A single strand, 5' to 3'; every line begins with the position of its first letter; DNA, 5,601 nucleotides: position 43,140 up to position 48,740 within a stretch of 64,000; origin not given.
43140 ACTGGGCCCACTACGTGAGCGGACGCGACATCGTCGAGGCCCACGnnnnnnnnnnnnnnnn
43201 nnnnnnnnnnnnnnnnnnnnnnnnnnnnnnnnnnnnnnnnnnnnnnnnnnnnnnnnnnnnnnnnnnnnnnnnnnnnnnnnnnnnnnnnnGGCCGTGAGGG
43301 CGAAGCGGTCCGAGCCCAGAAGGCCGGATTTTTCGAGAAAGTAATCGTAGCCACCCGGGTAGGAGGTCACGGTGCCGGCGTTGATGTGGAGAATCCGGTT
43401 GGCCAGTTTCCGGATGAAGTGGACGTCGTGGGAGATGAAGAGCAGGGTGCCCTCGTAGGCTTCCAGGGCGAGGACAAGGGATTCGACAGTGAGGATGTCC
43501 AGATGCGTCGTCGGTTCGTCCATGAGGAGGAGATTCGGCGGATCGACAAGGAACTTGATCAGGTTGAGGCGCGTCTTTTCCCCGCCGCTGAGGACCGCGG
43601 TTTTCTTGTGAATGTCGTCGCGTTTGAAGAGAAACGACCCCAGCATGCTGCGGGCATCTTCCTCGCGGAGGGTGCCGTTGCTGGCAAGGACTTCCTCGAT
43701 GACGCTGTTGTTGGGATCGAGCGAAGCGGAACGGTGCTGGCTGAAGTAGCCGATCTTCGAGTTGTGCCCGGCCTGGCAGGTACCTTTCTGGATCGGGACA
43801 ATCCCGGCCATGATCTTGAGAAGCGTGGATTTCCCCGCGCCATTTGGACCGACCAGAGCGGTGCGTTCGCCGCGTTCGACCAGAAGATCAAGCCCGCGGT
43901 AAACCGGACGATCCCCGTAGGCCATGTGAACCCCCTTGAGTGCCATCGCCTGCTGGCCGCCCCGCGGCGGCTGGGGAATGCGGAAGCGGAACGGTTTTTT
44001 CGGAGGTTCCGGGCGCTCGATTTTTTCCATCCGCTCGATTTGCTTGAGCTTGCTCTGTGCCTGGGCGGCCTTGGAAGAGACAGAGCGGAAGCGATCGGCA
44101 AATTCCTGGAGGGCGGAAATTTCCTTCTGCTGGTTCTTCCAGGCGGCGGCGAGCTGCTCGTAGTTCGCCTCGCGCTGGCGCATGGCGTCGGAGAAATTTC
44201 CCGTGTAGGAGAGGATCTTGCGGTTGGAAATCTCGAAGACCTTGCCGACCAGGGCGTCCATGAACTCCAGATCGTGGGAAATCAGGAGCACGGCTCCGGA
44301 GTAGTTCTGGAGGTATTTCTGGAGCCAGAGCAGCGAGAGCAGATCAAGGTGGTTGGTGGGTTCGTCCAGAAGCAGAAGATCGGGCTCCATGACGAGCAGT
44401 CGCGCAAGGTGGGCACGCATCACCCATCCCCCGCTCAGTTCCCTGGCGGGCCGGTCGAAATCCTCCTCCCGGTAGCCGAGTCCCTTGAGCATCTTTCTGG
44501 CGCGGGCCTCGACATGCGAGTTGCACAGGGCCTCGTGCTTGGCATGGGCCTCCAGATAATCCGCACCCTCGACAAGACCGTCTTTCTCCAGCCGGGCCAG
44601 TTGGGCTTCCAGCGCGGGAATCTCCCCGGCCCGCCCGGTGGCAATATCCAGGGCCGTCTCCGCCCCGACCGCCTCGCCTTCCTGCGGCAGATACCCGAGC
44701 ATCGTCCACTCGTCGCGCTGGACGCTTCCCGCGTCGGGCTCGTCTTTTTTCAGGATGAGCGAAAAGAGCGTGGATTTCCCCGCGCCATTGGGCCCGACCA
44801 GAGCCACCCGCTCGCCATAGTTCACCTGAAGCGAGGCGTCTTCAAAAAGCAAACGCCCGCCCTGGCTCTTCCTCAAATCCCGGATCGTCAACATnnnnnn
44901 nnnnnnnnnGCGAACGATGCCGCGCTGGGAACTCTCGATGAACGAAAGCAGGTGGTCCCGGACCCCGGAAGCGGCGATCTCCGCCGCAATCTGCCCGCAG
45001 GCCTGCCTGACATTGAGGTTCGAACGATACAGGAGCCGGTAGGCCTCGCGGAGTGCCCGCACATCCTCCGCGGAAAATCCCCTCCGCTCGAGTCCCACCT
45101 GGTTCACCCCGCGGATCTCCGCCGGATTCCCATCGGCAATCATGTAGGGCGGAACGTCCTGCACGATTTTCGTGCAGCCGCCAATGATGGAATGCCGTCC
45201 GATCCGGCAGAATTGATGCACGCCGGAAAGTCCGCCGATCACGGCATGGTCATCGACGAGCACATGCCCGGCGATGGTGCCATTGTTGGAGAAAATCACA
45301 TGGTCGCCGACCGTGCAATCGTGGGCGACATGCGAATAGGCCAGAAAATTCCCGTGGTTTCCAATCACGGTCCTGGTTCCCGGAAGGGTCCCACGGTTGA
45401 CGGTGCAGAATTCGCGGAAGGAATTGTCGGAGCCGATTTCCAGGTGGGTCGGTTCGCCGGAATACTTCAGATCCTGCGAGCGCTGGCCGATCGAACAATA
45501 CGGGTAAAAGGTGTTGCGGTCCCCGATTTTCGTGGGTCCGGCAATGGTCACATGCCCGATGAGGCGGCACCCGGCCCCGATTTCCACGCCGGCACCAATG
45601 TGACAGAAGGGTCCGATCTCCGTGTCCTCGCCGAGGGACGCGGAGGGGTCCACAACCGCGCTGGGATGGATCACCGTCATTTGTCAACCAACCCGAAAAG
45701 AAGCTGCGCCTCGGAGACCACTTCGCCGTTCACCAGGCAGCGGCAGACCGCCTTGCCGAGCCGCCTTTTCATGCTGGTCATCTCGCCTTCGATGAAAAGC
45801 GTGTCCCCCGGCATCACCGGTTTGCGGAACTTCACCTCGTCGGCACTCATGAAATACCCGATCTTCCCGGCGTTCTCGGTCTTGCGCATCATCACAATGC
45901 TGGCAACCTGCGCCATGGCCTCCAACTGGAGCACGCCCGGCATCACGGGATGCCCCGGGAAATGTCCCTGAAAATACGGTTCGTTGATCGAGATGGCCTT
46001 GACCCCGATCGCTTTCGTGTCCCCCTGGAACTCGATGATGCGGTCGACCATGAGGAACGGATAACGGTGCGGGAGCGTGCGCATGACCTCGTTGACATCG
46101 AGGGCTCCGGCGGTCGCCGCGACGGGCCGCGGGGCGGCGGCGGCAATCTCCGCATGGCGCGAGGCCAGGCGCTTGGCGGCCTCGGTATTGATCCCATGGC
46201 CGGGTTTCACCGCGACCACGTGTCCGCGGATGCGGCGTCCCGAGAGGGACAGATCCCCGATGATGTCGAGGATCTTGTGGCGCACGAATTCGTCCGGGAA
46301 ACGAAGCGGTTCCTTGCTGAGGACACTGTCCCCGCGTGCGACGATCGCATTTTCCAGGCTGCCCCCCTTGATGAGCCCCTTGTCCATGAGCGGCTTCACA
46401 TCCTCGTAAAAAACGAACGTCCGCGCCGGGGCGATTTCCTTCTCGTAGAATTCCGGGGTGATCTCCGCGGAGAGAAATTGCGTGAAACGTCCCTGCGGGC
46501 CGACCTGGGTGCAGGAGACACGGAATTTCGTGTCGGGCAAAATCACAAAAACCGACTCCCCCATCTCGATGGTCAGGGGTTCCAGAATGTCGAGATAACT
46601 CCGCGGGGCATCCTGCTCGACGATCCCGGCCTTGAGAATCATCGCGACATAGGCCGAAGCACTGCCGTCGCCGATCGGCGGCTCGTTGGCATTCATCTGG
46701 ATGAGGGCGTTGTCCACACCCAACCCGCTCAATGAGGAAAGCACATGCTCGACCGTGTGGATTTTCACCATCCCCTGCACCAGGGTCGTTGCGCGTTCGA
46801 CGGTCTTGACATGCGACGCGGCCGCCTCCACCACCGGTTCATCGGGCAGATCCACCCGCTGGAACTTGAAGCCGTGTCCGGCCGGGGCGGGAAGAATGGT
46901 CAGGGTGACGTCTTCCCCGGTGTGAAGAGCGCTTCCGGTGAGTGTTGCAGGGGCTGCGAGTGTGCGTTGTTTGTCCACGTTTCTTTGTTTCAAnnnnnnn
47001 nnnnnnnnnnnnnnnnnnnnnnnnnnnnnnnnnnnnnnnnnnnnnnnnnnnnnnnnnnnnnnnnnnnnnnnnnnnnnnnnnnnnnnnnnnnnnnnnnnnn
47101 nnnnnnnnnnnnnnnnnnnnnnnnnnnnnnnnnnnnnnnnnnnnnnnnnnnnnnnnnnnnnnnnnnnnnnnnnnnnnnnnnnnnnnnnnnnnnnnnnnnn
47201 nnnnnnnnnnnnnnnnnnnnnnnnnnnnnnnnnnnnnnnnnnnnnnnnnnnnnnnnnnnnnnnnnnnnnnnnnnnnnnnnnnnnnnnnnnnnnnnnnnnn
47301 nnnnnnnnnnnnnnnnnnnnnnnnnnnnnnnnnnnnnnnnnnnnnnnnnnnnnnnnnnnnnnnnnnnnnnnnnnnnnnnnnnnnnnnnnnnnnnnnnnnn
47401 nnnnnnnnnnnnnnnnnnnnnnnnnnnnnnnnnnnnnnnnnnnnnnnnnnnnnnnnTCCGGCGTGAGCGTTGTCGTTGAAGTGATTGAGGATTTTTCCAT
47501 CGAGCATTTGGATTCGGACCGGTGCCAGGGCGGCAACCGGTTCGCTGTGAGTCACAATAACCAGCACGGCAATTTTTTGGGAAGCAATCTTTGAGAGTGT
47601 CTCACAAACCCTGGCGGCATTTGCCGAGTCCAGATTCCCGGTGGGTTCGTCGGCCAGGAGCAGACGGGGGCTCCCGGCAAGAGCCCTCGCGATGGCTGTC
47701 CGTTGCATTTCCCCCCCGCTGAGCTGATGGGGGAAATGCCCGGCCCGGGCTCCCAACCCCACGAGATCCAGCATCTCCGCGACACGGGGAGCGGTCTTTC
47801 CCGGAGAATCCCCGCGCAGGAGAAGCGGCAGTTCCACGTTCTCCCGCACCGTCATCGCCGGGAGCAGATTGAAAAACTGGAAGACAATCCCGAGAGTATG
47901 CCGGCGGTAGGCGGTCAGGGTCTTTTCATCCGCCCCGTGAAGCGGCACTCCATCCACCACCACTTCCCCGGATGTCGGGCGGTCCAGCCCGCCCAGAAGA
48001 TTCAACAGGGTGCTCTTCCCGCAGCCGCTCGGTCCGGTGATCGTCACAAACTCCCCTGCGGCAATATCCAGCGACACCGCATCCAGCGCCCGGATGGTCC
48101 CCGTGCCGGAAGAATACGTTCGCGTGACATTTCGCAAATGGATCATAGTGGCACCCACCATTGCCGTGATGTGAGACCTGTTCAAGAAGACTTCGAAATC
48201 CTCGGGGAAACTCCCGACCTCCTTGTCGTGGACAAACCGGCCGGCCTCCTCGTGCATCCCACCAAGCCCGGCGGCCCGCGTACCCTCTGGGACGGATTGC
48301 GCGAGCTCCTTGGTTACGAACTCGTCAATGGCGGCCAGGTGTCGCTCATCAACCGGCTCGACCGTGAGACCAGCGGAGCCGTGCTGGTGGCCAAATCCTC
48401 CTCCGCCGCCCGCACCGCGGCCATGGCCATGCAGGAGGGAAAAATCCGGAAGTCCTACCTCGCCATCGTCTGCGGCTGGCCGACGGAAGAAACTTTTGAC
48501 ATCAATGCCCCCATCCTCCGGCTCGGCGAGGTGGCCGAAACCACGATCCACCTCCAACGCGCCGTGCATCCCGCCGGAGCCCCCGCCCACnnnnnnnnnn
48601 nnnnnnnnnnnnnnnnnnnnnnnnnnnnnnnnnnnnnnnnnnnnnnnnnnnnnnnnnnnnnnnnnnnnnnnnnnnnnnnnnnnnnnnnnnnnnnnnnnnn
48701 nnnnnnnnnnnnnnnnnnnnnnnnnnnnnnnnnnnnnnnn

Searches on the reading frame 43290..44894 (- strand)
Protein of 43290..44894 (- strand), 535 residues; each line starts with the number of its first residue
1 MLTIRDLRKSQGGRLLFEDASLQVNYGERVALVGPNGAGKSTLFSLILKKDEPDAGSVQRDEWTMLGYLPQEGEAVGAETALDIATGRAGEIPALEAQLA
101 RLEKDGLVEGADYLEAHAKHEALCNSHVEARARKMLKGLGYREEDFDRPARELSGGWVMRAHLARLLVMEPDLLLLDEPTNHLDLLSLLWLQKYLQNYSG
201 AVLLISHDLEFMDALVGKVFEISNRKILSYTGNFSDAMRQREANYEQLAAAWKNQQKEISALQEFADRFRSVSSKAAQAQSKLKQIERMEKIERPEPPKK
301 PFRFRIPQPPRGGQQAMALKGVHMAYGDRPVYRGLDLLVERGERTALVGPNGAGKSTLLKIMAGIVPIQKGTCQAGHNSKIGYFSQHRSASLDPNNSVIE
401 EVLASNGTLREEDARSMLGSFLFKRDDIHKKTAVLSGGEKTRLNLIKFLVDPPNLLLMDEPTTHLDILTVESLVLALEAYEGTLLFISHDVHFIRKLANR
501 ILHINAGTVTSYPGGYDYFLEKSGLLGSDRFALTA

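Call 56: search_protein_families(library=pfam, proteins=[window:43290-44894:-], max_evalue=0.001)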
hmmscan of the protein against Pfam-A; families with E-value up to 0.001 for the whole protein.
window:43290-44894:- (535 aa): 16 families
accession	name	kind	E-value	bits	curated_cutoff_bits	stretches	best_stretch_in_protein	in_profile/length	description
PF00005.33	ABC_tran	-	9.5e-53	178.9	25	2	18-181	2-137/137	ABC transporter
PF12848.13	ABC_tran_Xtn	-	3.6e-28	97.9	25.9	1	220-304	1-85/85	ABC transporter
PF13304.12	AAA_21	-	9.6e-14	52.6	27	1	345-364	2-21/304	AAA domain, putative AbiEii toxin, Type IV TA system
PF13555.12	AAA_29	-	1.7e-09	37.7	27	0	339-359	19-39/61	P-loop containing region of AAA domain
PF02463.25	SMC_N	-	5.2e-09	36.3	40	0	344-360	26-42/220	RecF/RecN/SMC N terminal domain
PF13476.12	AAA_23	-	7.6e-08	33.7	27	0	345-361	22-38/201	AAA domain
PF13604.12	AAA_30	-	4.6e-06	26.9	27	0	343-367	19-43/191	AAA domain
PF03193.22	RsgA_GTPase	-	7.6e-06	26.3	30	0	342-364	106-128/174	RsgA GTPase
PF01926.29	MMR_HSR1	-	2.5e-05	24.8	21.9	0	29-52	1-23/113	50S ribosome-binding GTPase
PF13481.12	AAA_25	-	4.6e-05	23.6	27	0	338-359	29-50/195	AAA domain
PF13401.12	AAA_22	-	6.1e-05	23.8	27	0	345-395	8-33/130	AAA domain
PF13175.12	AAA_15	-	7.2e-05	23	32.1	0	345-362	26-43/374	AAA ATPase domain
PF13191.12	AAA_16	-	0.00011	23.1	32.6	0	28-64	25-61/167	AAA ATPase domain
PF20703.3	nSTAND1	-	0.00027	21.1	27.1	0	343-401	34-83/379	Novel STAND NTPase 1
PF05729.18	NACHT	-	0.00041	20.7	26.7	0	345-415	3-70/167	NACHT domain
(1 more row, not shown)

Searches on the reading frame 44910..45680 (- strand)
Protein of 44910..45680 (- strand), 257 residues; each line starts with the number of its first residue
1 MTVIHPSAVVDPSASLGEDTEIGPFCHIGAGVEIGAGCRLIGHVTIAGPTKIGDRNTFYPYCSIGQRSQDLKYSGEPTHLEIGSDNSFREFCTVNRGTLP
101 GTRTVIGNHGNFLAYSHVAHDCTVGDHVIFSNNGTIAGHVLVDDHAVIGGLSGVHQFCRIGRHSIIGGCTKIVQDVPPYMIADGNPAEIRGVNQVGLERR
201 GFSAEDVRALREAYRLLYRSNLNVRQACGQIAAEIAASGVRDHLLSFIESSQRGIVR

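Call 56: search_protein_families(library=pfam, proteins=[window:44910-45680:-], max_evalue=0.001)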
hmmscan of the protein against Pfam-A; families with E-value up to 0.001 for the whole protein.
window:44910-45680:- (257 aa): 4 families
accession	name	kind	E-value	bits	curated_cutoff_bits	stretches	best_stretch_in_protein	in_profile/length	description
PF13720.11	Acetyltransf_11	-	2.4e-30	105.2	24.5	1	175-256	1-82/82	Udp N-acetylglucosamine O-acyltransferase; Domain 2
PF00132.30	Hexapep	-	6.2e-25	86.3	27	5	14-48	2-36/36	Bacterial transferase hexapeptide (six repeats)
PF25084.1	LbH_EIF2B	-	1.9e-07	31.5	54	0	87-175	11-102/105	EIF2B subunit epsilon LbH domain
PF25087.1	GMPPB_C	-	1.2e-05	25.3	39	0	8-67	5-62/110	GMPPB C-terminal domain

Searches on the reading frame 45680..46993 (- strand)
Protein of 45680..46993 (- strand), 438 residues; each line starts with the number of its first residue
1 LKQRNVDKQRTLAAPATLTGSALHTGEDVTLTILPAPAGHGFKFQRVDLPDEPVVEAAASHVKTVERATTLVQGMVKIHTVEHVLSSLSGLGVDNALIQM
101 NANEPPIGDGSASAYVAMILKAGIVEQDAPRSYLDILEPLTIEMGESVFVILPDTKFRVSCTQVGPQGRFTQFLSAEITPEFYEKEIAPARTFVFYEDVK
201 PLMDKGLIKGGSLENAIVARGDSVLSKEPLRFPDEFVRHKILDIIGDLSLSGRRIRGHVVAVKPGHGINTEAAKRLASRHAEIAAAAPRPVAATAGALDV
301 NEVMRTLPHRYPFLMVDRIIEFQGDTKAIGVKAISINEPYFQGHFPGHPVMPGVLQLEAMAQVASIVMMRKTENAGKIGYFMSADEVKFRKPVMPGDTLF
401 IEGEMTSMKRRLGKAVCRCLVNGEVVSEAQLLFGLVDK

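Call 56: search_protein_families(library=pfam, proteins=[window:45680-46993:-], max_evalue=0.001)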
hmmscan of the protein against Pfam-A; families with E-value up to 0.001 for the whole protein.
window:45680-46993:- (438 aa): 5 families
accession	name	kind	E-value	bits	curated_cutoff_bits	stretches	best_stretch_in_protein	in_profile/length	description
PF03331.19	LpxC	-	1.7e-91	306.9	27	1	9-277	1-267/268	UDP-3-O-acyl N-acetylglycosamine deacetylase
PF07977.19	FabA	-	2.2e-33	115.3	23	1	307-429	1-137/138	FabA-like domain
PF03061.28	4HBT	-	3.7e-05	24.4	20.6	1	360-415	13-66/79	Thioesterase superfamily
PF22818.2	ApeI-like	-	0.0006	20.5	28.5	0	339-404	27-85/119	ApeI dehydratase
PF01575.25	MaoC_dehydratas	-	0.0009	19.3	27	0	363-411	62-107/123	MaoC like domain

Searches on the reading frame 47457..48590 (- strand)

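Call 56: search_protein_families(library=pfam, proteins=[window:47457-48590:-], max_evalue=0.001)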
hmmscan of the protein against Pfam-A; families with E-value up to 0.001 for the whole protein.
window:47457-48590:- (378 aa): 5 families
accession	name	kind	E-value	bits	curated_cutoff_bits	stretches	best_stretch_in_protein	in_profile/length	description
PF00005.33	ABC_tran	-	5.5e-34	118.1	25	1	169-317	1-136/137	ABC transporter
PF02463.25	SMC_N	-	5.1e-05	23.2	40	0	284-355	131-204/220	RecF/RecN/SMC N terminal domain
PF13304.12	AAA_21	-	8.4e-05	23.2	27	0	182-212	2-35/304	AAA domain, putative AbiEii toxin, Type IV TA system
PF13191.12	AAA_16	-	0.00061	20.8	32.6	0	174-336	17-124/167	AAA ATPase domain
PF03215.21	Rad17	-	0.00068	20.1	23.8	0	168-200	34-66/186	Rad17 P-loop domain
